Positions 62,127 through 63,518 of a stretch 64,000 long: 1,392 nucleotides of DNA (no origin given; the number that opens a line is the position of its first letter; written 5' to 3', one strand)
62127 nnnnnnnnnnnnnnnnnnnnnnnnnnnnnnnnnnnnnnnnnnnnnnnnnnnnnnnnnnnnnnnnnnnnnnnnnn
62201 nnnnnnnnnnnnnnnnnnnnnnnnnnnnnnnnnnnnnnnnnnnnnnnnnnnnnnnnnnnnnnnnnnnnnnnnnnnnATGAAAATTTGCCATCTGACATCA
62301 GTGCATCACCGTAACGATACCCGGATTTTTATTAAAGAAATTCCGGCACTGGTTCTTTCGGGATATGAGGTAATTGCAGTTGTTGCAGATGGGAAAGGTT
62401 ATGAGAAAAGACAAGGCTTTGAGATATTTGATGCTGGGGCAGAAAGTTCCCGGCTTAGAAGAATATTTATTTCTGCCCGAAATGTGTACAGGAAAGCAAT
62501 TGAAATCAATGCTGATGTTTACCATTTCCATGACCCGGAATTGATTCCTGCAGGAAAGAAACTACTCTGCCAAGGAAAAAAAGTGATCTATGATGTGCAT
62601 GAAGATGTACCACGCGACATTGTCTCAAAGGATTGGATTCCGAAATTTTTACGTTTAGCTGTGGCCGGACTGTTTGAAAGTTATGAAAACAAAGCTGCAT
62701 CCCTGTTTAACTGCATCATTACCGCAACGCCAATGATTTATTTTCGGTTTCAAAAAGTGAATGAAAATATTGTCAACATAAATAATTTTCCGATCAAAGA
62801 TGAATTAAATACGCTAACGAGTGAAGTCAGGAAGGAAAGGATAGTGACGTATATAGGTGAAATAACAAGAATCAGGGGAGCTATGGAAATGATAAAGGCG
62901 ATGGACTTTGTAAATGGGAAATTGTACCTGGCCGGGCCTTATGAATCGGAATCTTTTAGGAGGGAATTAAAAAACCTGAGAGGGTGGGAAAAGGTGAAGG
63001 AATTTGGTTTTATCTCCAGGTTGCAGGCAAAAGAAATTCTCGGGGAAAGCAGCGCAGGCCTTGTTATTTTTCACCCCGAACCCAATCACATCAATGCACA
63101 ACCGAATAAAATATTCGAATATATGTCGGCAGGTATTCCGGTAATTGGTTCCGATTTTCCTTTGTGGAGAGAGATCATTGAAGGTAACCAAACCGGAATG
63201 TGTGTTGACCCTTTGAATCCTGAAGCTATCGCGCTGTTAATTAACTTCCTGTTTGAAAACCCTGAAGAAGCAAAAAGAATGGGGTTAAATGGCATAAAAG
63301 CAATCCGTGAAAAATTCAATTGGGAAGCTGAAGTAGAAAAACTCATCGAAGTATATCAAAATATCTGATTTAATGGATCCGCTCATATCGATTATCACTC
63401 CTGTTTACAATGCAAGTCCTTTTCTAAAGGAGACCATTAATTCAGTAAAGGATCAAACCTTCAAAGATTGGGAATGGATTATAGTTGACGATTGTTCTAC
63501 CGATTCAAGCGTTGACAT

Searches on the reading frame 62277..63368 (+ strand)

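Call 86: search_protein_families(library=pfam, proteins=[window:62277-63368:+], max_evalue=0.0001)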
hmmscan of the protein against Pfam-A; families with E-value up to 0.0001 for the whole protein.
window:62277-63368:+ (363 aa): 4 families
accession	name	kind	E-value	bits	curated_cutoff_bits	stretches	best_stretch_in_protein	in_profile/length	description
PF00534.26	Glycos_transf_1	-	6.8e-17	62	26.4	1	185-341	13-171/172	Glycosyl transferases group 1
PF13692.12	Glyco_trans_1_4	-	1.1e-12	48.8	27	1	188-328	2-142/142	Glycosyl transferases group 1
PF13524.12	Glyco_trans_1_2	-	1.1e-07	32.3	25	1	214-357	15-143/144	Glycosyl transferase-like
PF13439.12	Glyco_transf_4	-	2.8e-05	24.6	28.5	1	24-160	14-150/170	Glycosyltransferase Family 4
